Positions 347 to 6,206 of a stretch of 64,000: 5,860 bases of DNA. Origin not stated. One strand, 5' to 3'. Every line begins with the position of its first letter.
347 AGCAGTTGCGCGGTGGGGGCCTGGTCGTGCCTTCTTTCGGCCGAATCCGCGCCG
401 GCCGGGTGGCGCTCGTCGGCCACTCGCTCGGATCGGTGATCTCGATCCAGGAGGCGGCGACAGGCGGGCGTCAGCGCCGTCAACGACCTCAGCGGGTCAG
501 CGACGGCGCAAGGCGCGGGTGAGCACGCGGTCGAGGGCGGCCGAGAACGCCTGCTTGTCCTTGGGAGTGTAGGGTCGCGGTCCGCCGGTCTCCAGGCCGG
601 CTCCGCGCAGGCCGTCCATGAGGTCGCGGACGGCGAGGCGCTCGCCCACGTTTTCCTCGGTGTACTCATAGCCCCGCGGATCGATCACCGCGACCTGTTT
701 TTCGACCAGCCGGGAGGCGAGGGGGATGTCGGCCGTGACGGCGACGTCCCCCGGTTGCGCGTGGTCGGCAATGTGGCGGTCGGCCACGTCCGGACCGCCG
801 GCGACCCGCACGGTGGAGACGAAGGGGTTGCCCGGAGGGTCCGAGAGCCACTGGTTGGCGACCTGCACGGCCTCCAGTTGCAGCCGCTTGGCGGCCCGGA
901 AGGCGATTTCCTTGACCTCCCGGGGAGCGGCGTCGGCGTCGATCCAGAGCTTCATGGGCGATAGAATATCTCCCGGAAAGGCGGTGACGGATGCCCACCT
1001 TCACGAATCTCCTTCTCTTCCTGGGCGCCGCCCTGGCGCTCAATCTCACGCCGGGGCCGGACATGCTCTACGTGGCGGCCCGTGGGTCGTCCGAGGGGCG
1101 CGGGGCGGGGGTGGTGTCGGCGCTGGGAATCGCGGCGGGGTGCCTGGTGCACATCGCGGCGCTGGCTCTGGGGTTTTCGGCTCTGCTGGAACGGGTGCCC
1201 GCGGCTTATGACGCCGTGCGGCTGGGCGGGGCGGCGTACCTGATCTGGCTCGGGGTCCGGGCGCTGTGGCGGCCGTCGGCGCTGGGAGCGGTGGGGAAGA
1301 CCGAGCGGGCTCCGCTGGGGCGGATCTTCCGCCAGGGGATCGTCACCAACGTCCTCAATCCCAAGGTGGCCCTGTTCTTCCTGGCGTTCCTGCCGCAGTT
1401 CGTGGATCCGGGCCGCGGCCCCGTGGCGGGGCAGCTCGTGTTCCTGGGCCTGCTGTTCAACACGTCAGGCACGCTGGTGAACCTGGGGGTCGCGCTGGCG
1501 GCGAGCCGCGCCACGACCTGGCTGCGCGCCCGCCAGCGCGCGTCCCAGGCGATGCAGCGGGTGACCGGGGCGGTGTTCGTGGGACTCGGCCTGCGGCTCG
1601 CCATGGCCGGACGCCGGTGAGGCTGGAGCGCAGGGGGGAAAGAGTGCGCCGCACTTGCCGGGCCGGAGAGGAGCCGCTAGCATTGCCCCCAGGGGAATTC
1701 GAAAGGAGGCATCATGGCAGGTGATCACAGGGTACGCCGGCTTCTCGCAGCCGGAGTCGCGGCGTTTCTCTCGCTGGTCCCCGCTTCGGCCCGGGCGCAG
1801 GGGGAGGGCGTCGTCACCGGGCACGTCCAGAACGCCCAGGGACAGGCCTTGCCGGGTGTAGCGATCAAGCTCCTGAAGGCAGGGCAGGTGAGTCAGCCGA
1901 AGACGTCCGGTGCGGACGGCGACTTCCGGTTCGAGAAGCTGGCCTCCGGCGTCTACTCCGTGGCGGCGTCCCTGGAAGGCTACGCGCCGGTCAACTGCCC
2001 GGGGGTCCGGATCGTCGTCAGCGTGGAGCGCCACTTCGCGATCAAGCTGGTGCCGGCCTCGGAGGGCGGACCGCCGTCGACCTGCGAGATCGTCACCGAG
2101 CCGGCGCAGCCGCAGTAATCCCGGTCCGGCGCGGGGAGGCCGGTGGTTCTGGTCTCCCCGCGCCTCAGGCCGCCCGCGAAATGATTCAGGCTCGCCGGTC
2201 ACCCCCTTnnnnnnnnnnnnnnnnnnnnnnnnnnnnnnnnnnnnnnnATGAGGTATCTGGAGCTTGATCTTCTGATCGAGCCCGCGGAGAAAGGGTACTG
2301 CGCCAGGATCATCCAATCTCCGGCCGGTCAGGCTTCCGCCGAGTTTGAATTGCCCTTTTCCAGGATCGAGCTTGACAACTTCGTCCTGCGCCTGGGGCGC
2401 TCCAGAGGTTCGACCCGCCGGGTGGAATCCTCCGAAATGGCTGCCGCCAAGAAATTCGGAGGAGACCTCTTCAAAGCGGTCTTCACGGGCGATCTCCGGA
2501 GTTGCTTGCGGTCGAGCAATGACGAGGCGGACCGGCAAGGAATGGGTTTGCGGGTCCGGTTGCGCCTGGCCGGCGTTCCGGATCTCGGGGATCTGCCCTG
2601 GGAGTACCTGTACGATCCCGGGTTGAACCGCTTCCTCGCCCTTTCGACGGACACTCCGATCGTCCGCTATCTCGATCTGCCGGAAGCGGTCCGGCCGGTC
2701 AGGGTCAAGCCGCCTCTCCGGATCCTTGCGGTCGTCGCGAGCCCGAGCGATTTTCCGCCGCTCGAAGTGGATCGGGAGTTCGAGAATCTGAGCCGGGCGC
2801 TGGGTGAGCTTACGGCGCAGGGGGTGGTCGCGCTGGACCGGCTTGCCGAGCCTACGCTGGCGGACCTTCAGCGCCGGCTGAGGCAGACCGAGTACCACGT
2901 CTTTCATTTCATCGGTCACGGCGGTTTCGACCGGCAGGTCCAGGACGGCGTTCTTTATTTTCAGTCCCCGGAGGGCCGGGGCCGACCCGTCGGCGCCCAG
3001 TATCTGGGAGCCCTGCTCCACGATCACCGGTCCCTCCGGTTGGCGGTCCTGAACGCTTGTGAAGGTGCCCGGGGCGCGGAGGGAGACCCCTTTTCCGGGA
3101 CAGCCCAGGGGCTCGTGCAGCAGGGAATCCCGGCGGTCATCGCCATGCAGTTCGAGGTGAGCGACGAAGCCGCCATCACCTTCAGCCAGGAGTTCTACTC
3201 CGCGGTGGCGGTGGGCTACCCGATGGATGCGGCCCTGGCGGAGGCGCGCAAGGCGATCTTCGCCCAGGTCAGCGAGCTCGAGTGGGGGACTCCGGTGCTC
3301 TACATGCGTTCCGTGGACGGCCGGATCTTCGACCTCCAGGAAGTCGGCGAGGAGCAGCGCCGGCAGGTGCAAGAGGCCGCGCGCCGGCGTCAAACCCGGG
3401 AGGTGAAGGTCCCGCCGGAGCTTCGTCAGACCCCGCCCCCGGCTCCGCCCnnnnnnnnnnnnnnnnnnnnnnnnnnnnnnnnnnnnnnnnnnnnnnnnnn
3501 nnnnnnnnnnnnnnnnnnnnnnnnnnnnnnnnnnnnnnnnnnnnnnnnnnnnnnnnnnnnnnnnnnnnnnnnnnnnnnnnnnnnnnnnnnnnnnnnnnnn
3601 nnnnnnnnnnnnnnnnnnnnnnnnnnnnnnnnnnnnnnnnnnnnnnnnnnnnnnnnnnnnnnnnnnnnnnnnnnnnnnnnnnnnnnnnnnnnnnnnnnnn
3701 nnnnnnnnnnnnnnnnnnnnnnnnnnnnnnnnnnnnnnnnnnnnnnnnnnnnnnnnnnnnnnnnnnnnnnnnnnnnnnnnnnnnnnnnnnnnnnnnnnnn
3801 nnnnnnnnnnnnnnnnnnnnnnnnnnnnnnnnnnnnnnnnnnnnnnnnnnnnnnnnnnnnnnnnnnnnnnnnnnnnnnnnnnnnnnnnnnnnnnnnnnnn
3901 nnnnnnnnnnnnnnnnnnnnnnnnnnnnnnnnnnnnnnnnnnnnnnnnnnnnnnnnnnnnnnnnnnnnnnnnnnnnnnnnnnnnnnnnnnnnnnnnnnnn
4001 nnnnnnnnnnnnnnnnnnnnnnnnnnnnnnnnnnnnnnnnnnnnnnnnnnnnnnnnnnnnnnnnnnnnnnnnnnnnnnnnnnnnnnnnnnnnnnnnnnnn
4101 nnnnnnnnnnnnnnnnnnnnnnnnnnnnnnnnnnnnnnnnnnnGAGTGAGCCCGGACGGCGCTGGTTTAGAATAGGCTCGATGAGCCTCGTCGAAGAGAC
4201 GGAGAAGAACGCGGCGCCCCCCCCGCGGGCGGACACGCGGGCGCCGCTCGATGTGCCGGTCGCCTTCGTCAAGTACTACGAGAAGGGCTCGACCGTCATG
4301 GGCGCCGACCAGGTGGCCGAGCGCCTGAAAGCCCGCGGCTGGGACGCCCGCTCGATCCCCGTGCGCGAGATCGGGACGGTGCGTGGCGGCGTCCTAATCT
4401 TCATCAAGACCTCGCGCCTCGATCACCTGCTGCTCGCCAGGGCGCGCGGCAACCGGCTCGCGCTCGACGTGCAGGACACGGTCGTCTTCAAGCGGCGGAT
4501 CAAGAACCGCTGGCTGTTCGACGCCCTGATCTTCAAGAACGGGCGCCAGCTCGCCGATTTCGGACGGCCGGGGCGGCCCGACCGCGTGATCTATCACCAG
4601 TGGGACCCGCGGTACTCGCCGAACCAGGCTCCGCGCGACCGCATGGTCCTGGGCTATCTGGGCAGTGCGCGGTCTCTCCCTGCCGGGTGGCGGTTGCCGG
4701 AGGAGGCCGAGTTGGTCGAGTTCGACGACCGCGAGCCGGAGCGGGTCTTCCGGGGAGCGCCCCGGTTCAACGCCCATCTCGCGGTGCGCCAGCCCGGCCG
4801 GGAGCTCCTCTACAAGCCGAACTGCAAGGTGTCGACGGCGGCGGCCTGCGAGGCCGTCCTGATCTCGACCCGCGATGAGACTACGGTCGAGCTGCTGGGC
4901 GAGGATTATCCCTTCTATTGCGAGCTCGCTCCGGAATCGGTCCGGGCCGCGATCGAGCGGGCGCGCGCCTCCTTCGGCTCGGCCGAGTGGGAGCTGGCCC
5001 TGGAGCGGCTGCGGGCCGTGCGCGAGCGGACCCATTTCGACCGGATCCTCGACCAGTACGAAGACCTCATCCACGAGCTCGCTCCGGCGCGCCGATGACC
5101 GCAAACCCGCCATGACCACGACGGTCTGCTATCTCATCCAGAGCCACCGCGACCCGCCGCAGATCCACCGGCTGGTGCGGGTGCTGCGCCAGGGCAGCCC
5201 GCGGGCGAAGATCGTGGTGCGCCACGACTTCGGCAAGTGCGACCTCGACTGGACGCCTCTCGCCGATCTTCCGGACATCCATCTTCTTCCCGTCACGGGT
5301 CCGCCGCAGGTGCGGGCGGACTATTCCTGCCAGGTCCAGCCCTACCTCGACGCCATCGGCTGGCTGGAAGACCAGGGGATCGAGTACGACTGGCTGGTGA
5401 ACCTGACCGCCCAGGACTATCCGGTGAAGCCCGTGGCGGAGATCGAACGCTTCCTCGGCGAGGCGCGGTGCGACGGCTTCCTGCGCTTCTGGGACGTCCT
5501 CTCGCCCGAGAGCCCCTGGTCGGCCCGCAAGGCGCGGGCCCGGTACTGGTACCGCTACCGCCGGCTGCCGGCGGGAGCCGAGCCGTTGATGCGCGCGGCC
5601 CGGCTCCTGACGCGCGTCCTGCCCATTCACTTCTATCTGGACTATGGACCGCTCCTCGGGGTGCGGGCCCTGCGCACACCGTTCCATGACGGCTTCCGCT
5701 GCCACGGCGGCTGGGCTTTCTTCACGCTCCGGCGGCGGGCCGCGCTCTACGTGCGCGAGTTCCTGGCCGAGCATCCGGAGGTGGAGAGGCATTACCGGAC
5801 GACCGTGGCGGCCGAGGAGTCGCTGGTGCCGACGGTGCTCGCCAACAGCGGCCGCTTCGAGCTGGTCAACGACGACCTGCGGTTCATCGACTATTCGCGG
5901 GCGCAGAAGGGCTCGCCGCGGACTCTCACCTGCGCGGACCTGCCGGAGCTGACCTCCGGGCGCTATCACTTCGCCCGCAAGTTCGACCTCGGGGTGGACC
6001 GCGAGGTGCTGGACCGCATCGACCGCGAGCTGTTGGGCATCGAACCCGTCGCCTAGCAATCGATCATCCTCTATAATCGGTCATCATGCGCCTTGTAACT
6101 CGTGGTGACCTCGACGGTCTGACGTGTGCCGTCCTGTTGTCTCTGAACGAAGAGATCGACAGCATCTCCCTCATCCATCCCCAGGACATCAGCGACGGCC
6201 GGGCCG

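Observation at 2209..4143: Membrane-spanning CHAT (caspase-like) protease with an extracytoplasmic C-terminal domain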

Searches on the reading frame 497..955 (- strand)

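Call 3: search_protein_families(library=pfam, proteins=[window:497-955:-], max_evalue=0.01)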
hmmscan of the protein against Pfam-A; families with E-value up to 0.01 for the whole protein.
window:497-955:- (152 aa): 2 families
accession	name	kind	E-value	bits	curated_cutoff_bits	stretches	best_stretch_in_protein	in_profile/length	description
PF02639.20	DUF188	-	1e-43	148.6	24.3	1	17-147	1-130/130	Uncharacterized BCR, YaiI/YqxD family COG1671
PF18477.7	PIN_9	-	0.0083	16.8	26.3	0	56-95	74-115/116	PIN like domain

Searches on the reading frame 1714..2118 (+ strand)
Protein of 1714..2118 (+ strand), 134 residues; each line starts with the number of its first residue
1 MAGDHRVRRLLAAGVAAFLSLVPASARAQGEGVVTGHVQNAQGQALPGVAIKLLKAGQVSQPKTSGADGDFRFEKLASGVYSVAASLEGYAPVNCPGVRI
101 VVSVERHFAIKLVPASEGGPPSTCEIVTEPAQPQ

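Call 3: search_protein_families(library=pfam, proteins=[window:1714-2118:+], max_evalue=0.01)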
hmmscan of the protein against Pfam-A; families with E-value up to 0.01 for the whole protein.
window:1714-2118:+ (134 aa): 6 families
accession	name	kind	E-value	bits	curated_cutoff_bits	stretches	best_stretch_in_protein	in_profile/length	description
PF13620.12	CarboxypepD_reg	-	7.9e-14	52.2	32.3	1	34-108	2-77/82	Carboxypeptidase regulatory-like domain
PF17210.9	SdrD_B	-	1.4e-05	25.7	29.7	1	38-86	16-65/112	SdrD B-like domain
PF13715.12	CarbopepD_reg_2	-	5.2e-05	23.6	32.2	1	34-93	1-58/88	CarboxypepD_reg-like domain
PF17802.7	SpaA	-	0.0015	19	23.1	1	39-90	9-65/91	Prealbumin-like fold domain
PF02369.22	Big_1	-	0.0016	18.9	34.9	1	26-89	11-82/93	Bacterial Ig-like domain (group 1)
PF07210.18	DUF1416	-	0.0017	18.7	23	1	22-83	10-70/97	Protein of unknown function (DUF1416)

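Call 4: search_protein_families(library=ncbifam, proteins=[window:1714-2118:+], max_evalue=0.01)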
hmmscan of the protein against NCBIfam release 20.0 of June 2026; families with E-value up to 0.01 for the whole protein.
window:1714-2118:+ (134 aa): 1 family
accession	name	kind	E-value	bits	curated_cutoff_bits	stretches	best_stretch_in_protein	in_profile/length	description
NF052345.1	S_layer_anammox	exception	3.5e-07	28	1400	1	18-131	1299-1409/1596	Kustd1514 family S-layer glycoprotein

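Call 5: search_protein_families(library=padloc, proteins=[window:1714-2118:+], max_evalue=0.01)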
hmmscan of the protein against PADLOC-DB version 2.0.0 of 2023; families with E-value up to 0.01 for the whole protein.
window:1714-2118:+ (134 aa): 0 families

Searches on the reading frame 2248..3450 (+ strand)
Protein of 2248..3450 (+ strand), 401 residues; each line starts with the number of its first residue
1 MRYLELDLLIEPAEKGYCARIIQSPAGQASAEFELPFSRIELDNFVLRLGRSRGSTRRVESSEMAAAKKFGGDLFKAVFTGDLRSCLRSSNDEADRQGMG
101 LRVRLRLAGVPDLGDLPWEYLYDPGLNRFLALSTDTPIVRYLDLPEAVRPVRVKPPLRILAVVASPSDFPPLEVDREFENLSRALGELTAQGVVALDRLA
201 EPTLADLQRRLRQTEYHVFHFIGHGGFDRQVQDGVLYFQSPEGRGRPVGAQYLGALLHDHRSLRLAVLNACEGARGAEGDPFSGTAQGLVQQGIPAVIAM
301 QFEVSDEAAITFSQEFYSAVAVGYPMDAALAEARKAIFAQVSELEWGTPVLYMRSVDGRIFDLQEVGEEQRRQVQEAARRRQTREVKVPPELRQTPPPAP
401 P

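Call 41: search_solved_structures(query=window:2248-3450:+, max_evalue=0.01)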
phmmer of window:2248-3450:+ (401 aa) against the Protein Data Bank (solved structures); distinct sequences matched with E-value up to 0.01: 1.
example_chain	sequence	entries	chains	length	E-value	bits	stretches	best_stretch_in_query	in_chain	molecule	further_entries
8tl0_A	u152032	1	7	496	3.3e-10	42.9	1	151-334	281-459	CHAT domain-containing protein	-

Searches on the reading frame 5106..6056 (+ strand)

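Call 3: search_protein_families(library=pfam, proteins=[window:5106-6056:+], max_evalue=0.01)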
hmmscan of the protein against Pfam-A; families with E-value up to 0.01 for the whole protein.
window:5106-6056:+ (316 aa): 1 family
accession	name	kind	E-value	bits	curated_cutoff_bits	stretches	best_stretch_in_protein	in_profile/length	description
PF02485.27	Branch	-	1.4e-10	41.7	23.4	1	87-275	82-237/250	Core-2/I-Branching enzyme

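Call 4: search_protein_families(library=ncbifam, proteins=[window:5106-6056:+], max_evalue=0.01)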
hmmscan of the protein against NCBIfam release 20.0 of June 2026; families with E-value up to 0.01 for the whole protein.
window:5106-6056:+ (316 aa): 0 families

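Call 5: search_protein_families(library=padloc, proteins=[window:5106-6056:+], max_evalue=0.01)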
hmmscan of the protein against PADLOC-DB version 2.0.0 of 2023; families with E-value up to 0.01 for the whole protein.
window:5106-6056:+ (316 aa): 0 families
